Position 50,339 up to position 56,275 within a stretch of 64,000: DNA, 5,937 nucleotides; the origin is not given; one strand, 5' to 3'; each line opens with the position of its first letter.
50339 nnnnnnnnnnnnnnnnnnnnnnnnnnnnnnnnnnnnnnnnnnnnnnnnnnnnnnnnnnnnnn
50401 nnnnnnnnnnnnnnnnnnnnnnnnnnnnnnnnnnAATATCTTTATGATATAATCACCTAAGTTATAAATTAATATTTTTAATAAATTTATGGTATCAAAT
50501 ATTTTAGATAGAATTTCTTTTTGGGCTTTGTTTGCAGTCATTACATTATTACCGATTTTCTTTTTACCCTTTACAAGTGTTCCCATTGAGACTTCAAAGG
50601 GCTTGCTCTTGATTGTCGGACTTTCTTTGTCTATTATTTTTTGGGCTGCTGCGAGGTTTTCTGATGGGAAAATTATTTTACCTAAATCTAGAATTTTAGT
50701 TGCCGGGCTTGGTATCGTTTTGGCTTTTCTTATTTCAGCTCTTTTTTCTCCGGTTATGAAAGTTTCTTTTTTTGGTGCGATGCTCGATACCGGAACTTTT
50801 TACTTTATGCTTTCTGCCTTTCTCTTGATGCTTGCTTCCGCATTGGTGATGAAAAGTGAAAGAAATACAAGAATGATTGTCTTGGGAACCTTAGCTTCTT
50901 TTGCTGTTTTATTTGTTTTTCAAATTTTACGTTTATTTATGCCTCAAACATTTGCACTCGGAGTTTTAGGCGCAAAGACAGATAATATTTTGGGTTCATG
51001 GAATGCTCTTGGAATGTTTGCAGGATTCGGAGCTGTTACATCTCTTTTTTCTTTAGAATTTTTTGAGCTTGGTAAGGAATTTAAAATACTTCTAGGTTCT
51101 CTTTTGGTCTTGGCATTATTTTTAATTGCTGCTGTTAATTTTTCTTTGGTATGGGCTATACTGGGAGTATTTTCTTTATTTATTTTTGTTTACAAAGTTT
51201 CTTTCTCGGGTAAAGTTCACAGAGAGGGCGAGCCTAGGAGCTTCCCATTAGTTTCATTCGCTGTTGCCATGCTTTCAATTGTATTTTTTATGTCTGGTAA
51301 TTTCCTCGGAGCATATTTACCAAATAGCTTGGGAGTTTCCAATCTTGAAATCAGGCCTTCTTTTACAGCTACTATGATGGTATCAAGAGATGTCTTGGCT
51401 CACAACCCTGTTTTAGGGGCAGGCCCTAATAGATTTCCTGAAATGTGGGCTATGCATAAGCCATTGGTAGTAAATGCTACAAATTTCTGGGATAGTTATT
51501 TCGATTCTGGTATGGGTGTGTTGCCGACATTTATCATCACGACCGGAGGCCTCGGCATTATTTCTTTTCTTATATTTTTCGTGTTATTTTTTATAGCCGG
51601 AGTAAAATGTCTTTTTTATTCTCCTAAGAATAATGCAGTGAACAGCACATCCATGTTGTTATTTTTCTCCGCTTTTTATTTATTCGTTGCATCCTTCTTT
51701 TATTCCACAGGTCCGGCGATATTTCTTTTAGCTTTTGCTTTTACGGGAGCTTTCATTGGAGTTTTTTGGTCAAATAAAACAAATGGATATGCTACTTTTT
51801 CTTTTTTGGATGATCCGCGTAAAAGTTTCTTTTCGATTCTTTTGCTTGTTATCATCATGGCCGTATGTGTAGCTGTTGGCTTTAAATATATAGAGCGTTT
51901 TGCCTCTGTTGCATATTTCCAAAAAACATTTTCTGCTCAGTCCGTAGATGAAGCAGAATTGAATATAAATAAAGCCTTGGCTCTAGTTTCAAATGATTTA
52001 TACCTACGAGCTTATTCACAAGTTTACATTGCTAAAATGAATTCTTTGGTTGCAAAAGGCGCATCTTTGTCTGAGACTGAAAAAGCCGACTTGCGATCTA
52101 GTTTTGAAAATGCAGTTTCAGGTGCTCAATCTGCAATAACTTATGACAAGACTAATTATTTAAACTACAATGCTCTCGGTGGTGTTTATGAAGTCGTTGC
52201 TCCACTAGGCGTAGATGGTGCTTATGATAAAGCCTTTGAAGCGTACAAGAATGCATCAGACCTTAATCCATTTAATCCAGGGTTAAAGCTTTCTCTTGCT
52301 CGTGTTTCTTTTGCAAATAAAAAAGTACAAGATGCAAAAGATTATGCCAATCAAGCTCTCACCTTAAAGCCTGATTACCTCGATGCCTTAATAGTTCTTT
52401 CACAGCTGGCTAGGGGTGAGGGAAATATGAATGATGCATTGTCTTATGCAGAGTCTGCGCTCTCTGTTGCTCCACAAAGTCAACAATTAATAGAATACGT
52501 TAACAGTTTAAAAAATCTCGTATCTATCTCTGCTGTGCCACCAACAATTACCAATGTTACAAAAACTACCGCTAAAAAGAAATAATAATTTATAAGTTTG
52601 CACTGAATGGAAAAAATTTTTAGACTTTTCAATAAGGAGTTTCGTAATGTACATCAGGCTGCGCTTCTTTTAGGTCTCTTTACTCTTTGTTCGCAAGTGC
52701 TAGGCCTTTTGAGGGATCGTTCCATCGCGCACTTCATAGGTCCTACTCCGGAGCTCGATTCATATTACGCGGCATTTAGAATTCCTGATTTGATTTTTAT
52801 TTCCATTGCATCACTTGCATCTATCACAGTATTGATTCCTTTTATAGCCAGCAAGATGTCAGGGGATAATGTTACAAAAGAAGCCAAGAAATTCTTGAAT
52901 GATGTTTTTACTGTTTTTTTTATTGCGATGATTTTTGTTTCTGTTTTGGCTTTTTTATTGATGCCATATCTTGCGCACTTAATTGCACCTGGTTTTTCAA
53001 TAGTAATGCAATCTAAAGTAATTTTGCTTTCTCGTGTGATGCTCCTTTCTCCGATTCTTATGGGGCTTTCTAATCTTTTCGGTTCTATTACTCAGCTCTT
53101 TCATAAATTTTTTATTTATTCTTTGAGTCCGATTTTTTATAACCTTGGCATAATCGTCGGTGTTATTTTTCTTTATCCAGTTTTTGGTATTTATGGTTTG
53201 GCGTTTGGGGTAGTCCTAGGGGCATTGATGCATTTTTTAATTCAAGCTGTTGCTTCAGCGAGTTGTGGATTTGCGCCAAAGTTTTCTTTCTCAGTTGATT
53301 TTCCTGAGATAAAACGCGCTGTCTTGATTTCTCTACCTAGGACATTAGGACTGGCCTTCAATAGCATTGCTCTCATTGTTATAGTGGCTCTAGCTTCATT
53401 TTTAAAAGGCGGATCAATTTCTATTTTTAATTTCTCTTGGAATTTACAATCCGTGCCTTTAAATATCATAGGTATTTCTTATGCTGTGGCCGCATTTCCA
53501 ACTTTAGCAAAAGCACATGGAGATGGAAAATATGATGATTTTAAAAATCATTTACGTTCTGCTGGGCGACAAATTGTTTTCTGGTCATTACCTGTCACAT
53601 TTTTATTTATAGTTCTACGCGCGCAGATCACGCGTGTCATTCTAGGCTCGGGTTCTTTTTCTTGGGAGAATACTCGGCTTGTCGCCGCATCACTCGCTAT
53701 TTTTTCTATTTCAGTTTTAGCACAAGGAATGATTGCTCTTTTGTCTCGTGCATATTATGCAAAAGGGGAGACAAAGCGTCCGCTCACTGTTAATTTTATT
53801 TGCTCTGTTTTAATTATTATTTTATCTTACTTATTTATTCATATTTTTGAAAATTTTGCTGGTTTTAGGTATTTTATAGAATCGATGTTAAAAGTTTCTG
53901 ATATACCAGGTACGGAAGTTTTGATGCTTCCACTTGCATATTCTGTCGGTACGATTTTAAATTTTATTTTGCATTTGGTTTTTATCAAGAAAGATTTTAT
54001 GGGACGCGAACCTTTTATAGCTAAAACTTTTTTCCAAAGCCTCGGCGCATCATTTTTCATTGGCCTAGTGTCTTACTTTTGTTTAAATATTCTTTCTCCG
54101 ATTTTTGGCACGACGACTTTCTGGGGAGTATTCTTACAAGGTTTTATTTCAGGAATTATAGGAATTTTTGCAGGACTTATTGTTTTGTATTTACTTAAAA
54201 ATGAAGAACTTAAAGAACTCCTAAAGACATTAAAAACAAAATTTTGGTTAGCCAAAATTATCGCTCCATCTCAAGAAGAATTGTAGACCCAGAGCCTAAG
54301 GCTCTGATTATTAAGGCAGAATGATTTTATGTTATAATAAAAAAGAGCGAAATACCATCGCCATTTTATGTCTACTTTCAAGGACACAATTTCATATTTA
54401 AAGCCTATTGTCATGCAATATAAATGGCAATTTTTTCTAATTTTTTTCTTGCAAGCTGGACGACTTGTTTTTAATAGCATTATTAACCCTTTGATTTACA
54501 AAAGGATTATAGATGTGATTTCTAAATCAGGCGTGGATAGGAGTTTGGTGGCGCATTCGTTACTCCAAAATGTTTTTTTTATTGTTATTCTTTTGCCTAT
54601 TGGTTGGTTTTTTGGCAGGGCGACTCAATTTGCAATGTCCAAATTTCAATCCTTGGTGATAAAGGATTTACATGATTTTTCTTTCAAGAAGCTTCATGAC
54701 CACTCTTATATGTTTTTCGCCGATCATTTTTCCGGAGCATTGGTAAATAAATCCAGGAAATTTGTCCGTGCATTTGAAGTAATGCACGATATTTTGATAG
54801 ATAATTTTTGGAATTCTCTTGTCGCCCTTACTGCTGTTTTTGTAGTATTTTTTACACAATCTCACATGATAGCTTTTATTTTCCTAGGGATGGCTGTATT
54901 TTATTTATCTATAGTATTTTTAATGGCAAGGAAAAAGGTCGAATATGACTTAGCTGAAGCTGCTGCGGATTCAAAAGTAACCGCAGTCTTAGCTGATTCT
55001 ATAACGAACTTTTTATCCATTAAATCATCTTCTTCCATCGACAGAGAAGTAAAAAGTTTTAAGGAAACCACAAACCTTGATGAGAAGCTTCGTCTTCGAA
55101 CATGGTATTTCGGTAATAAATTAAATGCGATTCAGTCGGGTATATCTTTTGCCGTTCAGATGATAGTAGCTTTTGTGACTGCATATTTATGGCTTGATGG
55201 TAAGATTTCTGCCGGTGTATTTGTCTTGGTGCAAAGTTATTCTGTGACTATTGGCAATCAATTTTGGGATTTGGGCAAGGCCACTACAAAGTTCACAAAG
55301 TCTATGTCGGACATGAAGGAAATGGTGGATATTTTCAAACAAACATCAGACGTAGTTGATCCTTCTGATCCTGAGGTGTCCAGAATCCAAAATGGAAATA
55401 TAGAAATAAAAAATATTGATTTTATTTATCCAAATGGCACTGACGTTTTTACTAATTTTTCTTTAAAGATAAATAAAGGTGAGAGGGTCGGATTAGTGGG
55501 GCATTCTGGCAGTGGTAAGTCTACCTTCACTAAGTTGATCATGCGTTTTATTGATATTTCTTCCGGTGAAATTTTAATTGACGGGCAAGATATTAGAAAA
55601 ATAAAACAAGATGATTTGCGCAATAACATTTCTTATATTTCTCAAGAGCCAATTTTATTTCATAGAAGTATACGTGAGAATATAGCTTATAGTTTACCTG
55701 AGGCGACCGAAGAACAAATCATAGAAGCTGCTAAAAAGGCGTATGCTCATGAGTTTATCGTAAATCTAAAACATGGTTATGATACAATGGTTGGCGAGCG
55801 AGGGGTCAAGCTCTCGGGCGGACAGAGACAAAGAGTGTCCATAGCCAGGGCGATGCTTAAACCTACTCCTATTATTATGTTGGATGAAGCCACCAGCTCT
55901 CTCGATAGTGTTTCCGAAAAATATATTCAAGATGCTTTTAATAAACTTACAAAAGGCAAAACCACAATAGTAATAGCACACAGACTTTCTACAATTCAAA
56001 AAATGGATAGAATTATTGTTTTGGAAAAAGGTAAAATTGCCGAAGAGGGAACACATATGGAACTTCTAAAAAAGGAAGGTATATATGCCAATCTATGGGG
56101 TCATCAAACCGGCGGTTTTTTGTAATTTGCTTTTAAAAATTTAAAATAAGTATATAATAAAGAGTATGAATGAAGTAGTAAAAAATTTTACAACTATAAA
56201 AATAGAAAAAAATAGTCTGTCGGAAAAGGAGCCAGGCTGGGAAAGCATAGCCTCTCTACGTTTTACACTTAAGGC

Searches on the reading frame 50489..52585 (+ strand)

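Call 10: search_protein_families(library=pfam, proteins=[window:50489-52585:+], max_evalue=0.001)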
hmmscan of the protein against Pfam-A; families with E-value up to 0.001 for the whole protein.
window:50489-52585:+ (698 aa): 8 families
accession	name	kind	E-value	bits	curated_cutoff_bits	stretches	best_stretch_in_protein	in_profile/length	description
PF07719.23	TPR_2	-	1.4e-06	28.4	27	0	603-630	7-34/34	Tetratricopeptide repeat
PF14559.12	TPR_19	-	3e-06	27.9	25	1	577-618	5-46/68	Tetratricopeptide repeat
PF00515.34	TPR_1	-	4.5e-05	23.5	27.8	0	604-630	8-34/34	Tetratricopeptide repeat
PF13181.12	TPR_8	-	0.00014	22.2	25.7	0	632-663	2-33/34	Tetratricopeptide repeat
PF13428.12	TPR_14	-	0.00018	22.3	23.5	0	598-640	2-44/44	Tetratricopeptide repeat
PF23914.1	TPR_CcmH_CycH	-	0.00072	19.9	42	1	578-665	65-155/158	Cytochrome c-type biogenesis protein H TPR domain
PF13432.12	TPR_16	-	0.00073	20.4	32.7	0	579-629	13-63/65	Tetratricopeptide repeat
PF25064.1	ARM_TT21_5th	-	0.00096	19.9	27.8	0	603-670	7-76/117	TT21 fifth ARM repeats domain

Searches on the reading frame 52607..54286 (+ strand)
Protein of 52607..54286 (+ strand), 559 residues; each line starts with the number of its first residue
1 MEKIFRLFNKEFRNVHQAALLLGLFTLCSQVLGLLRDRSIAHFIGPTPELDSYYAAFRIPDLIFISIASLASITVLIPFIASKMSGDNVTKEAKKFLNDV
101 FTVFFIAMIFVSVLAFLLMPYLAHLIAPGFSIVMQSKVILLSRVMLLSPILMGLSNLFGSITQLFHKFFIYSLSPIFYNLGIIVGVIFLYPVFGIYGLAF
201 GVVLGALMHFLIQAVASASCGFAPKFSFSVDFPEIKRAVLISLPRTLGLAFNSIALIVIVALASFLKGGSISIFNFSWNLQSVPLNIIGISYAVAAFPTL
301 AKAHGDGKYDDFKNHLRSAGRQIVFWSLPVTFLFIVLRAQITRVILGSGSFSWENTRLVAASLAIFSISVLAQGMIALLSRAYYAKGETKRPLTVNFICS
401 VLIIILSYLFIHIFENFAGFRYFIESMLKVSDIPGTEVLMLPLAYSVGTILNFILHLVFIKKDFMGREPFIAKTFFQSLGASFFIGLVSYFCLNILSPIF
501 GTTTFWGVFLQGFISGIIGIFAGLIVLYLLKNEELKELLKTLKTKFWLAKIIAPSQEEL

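Call 10: search_protein_families(library=pfam, proteins=[window:52607-54286:+], max_evalue=0.001)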
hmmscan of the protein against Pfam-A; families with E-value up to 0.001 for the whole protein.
window:52607-54286:+ (559 aa): 2 families
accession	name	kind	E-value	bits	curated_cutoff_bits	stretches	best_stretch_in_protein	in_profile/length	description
PF03023.19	MurJ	-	3e-72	244.1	27.4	1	40-504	1-444/451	Lipid II flippase MurJ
PF01554.23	MatE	-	7.6e-08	32.6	24.9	1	251-409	8-161/161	MatE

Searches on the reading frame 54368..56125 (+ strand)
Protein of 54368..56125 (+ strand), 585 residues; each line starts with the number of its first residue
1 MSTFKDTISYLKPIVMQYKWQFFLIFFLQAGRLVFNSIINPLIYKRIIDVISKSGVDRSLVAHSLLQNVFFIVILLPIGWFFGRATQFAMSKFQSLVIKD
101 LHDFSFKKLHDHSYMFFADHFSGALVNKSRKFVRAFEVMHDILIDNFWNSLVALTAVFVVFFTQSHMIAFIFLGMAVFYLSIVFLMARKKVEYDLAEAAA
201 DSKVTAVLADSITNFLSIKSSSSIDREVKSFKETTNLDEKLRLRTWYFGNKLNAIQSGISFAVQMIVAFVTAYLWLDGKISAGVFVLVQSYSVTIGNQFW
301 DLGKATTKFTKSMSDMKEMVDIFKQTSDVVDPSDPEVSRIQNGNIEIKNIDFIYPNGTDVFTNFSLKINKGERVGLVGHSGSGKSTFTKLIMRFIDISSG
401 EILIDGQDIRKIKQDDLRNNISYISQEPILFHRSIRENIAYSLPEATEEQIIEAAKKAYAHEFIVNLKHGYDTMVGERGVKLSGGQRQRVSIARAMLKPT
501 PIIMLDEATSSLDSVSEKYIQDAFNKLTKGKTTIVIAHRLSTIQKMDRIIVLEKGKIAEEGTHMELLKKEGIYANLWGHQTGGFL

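Call 10: search_protein_families(library=pfam, proteins=[window:54368-56125:+], max_evalue=0.001)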
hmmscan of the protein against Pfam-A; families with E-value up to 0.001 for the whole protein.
window:54368-56125:+ (585 aa): 3 families
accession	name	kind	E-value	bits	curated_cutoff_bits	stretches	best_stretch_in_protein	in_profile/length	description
PF00005.33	ABC_tran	-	1.1e-34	120.5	25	1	362-510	2-137/137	ABC transporter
PF00664.28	ABC_membrane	-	2.9e-15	57.1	28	1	35-295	13-270/274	ABC transporter transmembrane region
PF02463.25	SMC_N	-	3.5e-09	36.8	40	1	401-553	110-212/220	RecF/RecN/SMC N terminal domain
